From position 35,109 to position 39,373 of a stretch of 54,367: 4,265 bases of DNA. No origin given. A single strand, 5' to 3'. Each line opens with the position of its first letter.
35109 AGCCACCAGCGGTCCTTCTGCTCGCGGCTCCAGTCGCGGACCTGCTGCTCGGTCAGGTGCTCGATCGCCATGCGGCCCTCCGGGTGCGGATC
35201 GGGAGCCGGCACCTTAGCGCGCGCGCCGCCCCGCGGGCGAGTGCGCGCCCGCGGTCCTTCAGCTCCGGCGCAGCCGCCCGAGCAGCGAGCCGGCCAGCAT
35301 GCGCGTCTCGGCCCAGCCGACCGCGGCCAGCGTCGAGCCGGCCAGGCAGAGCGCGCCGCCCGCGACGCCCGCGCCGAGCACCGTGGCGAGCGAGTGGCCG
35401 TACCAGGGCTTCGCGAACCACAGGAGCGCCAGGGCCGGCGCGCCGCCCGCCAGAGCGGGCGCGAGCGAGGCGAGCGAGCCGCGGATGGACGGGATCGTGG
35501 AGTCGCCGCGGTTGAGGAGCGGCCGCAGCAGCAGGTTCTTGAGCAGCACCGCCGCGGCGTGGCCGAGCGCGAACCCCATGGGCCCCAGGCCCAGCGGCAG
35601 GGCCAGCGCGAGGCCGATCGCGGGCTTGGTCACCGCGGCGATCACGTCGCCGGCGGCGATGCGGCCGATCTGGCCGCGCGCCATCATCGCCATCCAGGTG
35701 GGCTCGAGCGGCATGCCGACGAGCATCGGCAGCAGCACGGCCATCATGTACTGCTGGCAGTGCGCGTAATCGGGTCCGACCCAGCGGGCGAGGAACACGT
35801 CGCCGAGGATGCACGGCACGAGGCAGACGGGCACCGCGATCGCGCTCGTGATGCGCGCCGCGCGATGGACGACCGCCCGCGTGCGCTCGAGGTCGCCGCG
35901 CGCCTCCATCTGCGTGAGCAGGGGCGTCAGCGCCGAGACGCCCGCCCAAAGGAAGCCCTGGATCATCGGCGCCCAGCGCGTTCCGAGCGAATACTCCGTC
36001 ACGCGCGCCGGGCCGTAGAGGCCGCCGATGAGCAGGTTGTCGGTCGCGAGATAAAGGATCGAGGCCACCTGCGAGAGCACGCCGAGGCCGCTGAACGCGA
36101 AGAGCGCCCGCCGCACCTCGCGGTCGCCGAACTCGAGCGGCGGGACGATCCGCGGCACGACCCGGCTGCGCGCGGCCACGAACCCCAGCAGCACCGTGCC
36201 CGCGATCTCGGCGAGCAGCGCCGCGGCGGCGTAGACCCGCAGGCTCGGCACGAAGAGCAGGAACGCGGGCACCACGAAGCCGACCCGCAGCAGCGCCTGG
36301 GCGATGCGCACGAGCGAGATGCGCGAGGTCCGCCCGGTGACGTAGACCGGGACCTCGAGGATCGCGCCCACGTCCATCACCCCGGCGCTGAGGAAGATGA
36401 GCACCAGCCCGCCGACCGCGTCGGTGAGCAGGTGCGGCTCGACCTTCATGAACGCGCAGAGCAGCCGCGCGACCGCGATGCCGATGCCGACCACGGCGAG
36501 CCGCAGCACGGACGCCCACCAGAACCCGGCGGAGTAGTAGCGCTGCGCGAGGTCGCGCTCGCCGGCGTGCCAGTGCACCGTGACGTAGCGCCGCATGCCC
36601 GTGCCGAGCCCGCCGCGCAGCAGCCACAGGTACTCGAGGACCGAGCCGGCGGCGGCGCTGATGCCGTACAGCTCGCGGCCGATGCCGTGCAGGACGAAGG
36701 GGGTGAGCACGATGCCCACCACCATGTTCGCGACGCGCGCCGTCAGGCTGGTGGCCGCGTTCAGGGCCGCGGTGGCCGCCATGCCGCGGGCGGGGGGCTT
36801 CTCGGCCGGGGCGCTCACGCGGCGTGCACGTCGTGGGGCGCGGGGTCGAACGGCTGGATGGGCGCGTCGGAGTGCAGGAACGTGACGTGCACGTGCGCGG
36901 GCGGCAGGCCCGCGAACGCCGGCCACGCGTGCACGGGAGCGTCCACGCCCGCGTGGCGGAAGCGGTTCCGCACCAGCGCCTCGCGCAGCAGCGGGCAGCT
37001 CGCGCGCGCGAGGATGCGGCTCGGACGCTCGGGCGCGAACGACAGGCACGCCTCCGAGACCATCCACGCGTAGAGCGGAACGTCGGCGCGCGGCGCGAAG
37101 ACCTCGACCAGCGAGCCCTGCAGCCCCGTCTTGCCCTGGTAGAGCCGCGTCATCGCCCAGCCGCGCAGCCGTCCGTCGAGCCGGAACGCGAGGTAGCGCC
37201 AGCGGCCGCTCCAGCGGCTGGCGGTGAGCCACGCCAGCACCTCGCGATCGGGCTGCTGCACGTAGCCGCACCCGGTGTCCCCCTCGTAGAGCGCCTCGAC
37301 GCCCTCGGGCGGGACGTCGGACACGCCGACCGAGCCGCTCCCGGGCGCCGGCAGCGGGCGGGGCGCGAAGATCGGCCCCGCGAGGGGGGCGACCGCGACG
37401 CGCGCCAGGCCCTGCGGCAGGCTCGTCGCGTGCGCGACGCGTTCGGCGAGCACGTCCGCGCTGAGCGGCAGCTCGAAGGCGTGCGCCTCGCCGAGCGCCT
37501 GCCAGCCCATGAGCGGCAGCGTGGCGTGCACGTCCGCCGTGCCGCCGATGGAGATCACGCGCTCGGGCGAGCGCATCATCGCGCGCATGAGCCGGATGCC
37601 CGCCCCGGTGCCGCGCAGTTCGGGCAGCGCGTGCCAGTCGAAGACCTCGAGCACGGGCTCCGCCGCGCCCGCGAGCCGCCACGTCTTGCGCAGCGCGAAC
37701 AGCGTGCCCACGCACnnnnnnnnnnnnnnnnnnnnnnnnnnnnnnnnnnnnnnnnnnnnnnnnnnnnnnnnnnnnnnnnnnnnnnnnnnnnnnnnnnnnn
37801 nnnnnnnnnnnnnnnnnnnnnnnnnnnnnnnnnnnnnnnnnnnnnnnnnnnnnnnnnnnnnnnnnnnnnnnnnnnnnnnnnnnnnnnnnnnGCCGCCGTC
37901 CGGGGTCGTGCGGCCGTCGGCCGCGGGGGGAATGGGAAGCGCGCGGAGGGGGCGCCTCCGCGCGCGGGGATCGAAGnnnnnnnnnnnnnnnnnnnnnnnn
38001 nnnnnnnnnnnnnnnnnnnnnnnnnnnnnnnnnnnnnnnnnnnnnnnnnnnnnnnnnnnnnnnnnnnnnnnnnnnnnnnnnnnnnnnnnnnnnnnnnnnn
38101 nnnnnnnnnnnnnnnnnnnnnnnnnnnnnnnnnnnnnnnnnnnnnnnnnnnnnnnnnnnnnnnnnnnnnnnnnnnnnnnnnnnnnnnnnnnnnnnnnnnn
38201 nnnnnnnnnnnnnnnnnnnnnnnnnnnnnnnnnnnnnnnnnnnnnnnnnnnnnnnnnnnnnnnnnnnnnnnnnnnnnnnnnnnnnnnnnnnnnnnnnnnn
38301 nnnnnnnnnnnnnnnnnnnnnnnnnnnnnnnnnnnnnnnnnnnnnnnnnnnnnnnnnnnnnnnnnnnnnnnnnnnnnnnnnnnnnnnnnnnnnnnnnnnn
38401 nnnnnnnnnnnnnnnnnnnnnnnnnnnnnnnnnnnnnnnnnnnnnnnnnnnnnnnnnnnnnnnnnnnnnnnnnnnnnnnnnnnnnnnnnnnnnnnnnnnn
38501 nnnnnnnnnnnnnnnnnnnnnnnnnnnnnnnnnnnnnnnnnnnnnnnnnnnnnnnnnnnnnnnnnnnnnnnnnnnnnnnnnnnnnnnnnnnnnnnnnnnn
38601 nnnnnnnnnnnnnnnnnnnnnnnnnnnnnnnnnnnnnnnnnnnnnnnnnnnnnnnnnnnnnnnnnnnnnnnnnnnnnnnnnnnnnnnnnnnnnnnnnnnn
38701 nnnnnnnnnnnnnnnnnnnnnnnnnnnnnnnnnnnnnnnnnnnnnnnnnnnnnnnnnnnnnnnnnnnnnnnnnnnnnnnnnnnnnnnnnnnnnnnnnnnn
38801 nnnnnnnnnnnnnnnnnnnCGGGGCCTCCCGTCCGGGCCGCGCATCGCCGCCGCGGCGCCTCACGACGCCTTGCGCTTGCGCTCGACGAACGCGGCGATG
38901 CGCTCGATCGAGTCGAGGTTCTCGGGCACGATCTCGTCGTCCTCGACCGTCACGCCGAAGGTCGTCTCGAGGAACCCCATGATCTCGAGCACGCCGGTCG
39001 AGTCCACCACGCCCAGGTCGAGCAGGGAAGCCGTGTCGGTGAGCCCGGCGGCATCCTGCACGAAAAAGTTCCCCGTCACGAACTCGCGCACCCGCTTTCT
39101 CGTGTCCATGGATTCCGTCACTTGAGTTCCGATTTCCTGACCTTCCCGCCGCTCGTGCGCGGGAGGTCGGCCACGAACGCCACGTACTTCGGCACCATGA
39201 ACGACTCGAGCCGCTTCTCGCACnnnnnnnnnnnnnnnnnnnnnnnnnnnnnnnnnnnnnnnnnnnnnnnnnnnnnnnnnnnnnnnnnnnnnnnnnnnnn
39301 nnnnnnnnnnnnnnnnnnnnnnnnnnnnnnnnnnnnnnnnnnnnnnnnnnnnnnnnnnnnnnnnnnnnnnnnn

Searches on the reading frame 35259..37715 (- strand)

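Call 6: search_protein_families(library=pfam, proteins=[window:35259-37715:-])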
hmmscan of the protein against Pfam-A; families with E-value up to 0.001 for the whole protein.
window:35259-37715:- (818 aa): 3 families
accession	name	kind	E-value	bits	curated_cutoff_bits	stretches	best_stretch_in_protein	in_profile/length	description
PF13440.11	Polysacc_synt_3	-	2.8e-09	37.1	23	1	388-651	41-289/293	Polysaccharide biosynthesis protein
PF01554.23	MatE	-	1e-07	32.2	24.9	1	547-645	4-101/161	MatE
PF01943.22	Polysacc_synt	-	2.4e-06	27.6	28.2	1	319-603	4-273/274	Polysaccharide biosynthesis protein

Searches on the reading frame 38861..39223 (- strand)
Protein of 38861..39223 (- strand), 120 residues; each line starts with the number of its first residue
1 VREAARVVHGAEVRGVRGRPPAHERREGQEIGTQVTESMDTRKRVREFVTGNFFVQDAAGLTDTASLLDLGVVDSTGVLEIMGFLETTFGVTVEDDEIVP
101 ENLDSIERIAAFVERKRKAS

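Call 72: search_protein_families(library=pfam, proteins=[window:38861-39223:-], max_evalue=0.001)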
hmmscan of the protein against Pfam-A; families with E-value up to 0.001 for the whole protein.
window:38861-39223:- (120 aa): 1 family
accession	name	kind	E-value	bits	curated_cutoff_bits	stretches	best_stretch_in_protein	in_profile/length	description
PF00550.31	PP-binding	-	3.6e-05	24.4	20.8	1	57-113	14-67/67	Phosphopantetheine attachment site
